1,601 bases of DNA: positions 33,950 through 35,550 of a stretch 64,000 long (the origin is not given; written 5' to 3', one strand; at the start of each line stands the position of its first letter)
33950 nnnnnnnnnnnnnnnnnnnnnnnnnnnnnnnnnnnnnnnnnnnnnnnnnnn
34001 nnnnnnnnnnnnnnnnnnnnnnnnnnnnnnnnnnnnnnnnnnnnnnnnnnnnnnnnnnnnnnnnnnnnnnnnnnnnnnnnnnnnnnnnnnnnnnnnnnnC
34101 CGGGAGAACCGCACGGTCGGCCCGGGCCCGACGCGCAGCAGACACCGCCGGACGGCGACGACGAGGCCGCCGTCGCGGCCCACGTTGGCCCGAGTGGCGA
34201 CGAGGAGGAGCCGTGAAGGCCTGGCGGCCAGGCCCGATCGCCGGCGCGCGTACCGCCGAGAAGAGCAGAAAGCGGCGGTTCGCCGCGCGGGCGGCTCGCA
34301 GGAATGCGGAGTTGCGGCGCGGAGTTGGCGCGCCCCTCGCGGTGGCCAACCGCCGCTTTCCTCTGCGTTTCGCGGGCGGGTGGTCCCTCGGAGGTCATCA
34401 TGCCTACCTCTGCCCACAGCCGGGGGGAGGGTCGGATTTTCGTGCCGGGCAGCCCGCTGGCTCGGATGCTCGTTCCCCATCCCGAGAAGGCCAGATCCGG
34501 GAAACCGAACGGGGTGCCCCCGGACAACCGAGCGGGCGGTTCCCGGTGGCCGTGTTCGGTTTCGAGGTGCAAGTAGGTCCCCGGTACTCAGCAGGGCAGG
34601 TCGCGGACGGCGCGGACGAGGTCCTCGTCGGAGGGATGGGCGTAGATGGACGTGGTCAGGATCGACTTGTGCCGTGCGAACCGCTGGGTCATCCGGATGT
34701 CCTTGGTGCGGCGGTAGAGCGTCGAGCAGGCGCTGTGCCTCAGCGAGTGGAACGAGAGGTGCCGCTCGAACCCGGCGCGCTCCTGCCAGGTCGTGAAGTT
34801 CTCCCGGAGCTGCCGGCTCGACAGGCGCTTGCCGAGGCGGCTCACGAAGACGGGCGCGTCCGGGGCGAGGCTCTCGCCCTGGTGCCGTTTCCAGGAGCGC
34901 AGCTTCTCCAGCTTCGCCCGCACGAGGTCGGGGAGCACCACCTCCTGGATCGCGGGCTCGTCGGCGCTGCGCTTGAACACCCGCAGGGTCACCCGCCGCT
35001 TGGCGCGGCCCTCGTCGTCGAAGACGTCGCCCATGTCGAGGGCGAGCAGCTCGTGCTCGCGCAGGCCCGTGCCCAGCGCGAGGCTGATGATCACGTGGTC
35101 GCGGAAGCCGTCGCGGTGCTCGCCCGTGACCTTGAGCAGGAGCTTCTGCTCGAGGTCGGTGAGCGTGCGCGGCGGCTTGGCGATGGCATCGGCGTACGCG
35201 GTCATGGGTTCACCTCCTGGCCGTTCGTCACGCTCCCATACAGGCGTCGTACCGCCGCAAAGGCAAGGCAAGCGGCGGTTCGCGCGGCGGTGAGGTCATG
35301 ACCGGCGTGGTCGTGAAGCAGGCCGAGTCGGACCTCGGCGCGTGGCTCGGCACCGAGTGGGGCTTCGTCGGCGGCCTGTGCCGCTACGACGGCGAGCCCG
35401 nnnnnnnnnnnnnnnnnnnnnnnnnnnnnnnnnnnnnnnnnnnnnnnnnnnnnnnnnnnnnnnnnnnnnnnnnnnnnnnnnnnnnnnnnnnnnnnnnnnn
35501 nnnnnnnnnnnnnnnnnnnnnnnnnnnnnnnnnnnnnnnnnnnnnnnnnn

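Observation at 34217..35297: Fim-sized tyrosine recombinase cassette with repeated core sites splitting terS from terL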

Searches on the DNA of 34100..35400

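Call 25: search_rna_families(source=window, start=34100, end=35400, threshold=evalue, max_evalue=5)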
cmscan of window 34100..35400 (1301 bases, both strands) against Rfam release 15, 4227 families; matches with E-value up to 5: 2.
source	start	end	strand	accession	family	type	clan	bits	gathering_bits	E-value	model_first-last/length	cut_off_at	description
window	34269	34359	+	RF00978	mir-638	Gene; miRNA;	-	24.1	87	1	1-93/93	no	mir-638 microRNA precursor family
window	35064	35121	+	RF01781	ASdes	Gene; sRNA;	-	18.8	40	0.32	1-68/68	no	ASdes TB sRNA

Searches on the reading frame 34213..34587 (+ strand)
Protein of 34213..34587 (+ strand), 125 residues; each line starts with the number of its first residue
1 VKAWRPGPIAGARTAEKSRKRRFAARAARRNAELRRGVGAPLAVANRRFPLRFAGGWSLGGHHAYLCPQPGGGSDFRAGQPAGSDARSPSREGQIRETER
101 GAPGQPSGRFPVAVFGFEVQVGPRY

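Call 4: search_protein_families(library=pfam, proteins=[window:34213-34587:+], max_evalue=0.01)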
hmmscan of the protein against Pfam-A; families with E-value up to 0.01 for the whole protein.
window:34213-34587:+ (125 aa): 0 families
